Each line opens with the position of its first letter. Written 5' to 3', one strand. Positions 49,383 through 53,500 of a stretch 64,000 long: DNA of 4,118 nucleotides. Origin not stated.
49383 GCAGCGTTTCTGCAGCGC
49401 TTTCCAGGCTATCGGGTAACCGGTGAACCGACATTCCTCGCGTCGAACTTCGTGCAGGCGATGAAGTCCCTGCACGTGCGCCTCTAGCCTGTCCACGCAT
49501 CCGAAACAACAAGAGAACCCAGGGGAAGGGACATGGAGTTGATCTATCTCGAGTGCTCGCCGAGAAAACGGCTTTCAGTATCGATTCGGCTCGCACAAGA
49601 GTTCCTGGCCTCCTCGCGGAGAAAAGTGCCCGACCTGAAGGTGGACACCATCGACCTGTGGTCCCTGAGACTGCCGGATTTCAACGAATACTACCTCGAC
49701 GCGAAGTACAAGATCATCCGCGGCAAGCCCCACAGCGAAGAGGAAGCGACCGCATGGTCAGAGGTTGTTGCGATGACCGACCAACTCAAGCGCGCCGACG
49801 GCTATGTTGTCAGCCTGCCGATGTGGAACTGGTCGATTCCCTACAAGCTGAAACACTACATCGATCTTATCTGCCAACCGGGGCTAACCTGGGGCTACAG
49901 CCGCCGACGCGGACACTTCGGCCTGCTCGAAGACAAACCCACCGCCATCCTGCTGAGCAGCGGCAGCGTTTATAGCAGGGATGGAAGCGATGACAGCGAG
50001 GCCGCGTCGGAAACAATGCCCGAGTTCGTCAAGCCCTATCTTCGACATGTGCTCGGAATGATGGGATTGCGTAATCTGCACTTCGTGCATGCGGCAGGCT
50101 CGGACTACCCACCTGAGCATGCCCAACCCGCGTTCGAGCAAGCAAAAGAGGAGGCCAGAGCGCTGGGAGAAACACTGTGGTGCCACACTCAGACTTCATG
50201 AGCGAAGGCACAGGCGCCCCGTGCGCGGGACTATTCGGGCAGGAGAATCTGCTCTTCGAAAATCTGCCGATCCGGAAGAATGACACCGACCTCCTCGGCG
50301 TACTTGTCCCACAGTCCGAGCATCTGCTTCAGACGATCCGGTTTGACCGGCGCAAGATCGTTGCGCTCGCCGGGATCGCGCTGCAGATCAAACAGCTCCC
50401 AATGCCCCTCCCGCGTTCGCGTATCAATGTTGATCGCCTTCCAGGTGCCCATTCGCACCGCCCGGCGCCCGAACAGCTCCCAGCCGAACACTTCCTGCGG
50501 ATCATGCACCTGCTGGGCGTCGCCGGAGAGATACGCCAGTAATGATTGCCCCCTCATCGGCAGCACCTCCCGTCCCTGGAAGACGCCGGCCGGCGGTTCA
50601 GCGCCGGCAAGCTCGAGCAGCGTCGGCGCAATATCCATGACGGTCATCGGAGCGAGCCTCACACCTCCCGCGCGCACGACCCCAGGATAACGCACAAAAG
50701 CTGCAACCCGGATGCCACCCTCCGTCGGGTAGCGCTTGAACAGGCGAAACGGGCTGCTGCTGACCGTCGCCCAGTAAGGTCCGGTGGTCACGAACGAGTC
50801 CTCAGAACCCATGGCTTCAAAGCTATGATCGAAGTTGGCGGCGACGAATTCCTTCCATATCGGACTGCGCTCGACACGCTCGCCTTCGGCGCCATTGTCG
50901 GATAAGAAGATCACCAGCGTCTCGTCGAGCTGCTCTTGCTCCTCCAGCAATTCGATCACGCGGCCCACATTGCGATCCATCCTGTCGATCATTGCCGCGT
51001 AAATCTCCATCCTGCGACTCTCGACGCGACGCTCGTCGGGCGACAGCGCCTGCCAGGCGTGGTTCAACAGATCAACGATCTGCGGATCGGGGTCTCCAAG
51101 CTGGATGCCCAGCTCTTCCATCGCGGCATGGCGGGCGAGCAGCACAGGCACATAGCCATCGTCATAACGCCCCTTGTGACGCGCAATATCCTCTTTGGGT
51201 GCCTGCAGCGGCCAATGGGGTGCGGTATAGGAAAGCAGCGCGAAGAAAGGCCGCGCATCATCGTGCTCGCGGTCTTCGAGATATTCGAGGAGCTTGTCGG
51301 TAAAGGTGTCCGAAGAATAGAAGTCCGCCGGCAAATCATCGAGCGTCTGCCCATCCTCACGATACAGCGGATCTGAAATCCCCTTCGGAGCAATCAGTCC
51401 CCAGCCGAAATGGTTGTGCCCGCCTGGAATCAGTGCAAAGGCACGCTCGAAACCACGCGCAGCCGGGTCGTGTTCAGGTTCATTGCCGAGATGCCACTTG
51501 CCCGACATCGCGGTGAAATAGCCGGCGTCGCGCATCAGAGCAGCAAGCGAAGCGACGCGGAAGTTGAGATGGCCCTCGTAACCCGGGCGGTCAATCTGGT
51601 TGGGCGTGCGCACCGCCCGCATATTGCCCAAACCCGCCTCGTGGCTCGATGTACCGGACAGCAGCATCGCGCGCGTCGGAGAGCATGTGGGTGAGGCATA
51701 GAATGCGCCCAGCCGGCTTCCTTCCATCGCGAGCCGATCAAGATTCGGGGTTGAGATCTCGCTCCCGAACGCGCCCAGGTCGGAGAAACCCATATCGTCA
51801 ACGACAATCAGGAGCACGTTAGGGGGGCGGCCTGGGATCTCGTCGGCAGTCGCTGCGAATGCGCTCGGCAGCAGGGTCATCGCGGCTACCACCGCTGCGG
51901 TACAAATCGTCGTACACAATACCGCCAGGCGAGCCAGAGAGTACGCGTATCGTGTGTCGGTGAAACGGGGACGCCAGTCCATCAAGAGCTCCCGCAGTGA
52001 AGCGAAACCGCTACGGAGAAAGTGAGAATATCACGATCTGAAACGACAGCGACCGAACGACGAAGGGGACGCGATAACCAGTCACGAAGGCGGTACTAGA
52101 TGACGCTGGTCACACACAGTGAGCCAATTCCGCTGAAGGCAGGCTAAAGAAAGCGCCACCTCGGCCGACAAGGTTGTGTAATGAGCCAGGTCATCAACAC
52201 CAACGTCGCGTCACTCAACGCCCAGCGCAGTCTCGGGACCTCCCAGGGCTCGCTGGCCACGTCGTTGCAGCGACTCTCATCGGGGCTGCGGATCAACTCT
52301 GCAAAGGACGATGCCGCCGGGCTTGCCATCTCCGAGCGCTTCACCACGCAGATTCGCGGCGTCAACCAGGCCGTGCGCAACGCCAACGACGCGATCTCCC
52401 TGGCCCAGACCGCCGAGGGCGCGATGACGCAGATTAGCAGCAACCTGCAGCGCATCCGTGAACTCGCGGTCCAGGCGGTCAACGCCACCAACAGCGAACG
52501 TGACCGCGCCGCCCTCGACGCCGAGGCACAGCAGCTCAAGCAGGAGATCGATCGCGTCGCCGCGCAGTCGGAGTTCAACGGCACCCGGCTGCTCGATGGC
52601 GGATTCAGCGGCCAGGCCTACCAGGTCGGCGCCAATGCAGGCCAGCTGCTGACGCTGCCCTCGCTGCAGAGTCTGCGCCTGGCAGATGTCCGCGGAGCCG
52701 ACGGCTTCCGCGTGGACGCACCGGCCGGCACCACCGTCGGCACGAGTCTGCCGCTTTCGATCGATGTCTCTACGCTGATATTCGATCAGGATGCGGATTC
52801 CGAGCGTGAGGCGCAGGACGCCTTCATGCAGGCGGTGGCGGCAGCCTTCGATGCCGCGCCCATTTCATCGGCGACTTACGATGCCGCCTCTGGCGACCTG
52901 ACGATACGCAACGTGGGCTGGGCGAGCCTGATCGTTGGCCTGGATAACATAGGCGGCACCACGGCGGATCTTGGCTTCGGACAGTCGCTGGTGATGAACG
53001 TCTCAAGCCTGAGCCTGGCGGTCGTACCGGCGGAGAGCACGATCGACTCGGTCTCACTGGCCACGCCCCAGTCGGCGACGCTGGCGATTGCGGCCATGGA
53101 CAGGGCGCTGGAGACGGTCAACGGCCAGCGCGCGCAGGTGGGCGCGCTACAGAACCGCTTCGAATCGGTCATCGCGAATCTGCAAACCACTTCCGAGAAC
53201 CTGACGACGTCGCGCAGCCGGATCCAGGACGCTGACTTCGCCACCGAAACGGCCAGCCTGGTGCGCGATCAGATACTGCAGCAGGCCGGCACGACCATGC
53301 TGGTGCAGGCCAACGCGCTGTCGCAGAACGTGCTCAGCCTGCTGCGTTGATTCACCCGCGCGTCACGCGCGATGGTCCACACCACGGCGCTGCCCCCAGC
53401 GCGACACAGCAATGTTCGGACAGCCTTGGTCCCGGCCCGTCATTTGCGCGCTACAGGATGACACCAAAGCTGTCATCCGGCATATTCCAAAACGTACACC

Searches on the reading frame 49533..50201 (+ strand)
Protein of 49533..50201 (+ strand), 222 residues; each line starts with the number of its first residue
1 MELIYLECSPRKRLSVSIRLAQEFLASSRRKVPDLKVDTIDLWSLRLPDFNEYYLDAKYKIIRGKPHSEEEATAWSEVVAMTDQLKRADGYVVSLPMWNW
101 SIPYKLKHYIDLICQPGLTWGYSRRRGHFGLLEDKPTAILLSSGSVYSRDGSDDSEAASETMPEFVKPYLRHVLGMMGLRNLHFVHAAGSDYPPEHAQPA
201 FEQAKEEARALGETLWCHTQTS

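Call 65: search_protein_families(library=pfam, proteins=[window:49533-50201:+], max_evalue=0.001)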
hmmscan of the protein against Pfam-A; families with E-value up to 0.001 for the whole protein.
window:49533-50201:+ (222 aa): 2 families
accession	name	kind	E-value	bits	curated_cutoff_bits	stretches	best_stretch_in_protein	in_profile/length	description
PF02525.22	Flavodoxin_2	-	5.5e-35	121.3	27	1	1-210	1-196/198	Flavodoxin-like fold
PF03358.20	FMN_red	-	7.8e-09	35.7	24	1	1-146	1-118/152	NADPH-dependent FMN reductase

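Call 70: search_protein_families(library=ncbifam, proteins=[window:49533-50201:+], max_evalue=0.0001)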
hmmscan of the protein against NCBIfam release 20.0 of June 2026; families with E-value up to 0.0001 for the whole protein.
window:49533-50201:+ (222 aa): 4 families
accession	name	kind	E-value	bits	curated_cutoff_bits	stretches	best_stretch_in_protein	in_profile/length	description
NF010075.0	PRK13556.1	subfamily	2e-25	90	188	1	12-211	14-204/208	FMN-dependent NADH-azoreductase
NF010074.0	PRK13555.1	equivalog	3.8e-18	65.6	432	1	15-208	39-223/230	FMN-dependent NADH-azoreductase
NF002370.0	PRK01355.1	subfamily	3.1e-08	33.3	143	1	12-144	14-136/199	FMN-dependent NADH-azoreductase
NF007280.0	PRK09739.1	equivalog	1.2e-07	31.6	162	1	65-125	56-117/199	NAD(P)H oxidoreductase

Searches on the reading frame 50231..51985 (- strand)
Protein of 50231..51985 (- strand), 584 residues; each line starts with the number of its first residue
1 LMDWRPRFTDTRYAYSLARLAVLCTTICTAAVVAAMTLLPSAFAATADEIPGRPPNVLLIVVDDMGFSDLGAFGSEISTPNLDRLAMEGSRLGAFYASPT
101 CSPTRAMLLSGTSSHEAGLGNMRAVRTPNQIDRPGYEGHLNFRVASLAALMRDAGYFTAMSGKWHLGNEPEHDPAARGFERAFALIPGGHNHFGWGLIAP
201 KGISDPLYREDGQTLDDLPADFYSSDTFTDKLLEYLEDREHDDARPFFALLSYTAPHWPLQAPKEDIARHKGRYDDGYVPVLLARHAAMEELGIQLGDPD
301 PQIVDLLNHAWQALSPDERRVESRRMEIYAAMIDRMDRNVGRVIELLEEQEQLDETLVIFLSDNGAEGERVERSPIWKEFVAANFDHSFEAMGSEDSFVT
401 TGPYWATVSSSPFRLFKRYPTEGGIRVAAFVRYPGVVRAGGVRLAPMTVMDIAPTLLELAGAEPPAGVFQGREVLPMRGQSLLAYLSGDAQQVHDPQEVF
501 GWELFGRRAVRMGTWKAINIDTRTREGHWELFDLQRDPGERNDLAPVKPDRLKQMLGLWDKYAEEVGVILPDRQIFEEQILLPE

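Call 65: search_protein_families(library=pfam, proteins=[window:50231-51985:-], max_evalue=0.001)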
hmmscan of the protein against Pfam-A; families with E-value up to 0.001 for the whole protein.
window:50231-51985:- (584 aa): 3 families
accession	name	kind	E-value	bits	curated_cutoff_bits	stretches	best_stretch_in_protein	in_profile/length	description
PF00884.28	Sulfatase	-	8.5e-52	176.8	25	1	55-462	1-301/301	Sulfatase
PF16347.10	SGSH_C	-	1.5e-10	41.9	29.3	1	417-544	8-131/154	N-sulphoglucosamine sulphohydrolase, C-terminal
PF01663.27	Phosphodiest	-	3.6e-05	23.9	23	0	329-379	184-234/342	Type I phosphodiesterase / nucleotide pyrophosphatase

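Call 70: search_protein_families(library=ncbifam, proteins=[window:50231-51985:-], max_evalue=0.0001)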
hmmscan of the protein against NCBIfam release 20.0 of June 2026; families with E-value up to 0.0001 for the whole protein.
window:50231-51985:- (584 aa): 4 families
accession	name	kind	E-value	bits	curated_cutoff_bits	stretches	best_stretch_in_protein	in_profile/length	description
NF010322.0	PRK13759.1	equivalog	7.8e-36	123.6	481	3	54-166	6-107/486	arylsulfatase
TIGR03417.1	chol_sulfatase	equivalog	3.1e-30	105.5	433.45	3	55-166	3-103/500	choline-sulfatase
NF045661.1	HdlasePehA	equivalog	3.1e-22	78.9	900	2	218-366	176-321/506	phosphoric/sulfuric ester hydrolase PehA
NF052527.1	Mn_arylsulf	exception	9.3e-20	71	850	1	55-166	2-103/479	manganese-dependent arylsulfatase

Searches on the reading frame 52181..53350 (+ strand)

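Call 65: search_protein_families(library=pfam, proteins=[window:52181-53350:+], max_evalue=0.001)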
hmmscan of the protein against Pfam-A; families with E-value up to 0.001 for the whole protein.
window:52181-53350:+ (389 aa): 2 families
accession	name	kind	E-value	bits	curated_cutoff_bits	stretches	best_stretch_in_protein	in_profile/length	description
PF00669.25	Flagellin_N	-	2.4e-44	151.2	26.6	1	5-141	1-137/139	Bacterial flagellin N-terminal helical region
PF00700.27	Flagellin_C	-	1.2e-23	83.6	23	1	304-388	2-86/86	Bacterial flagellin C-terminal helical region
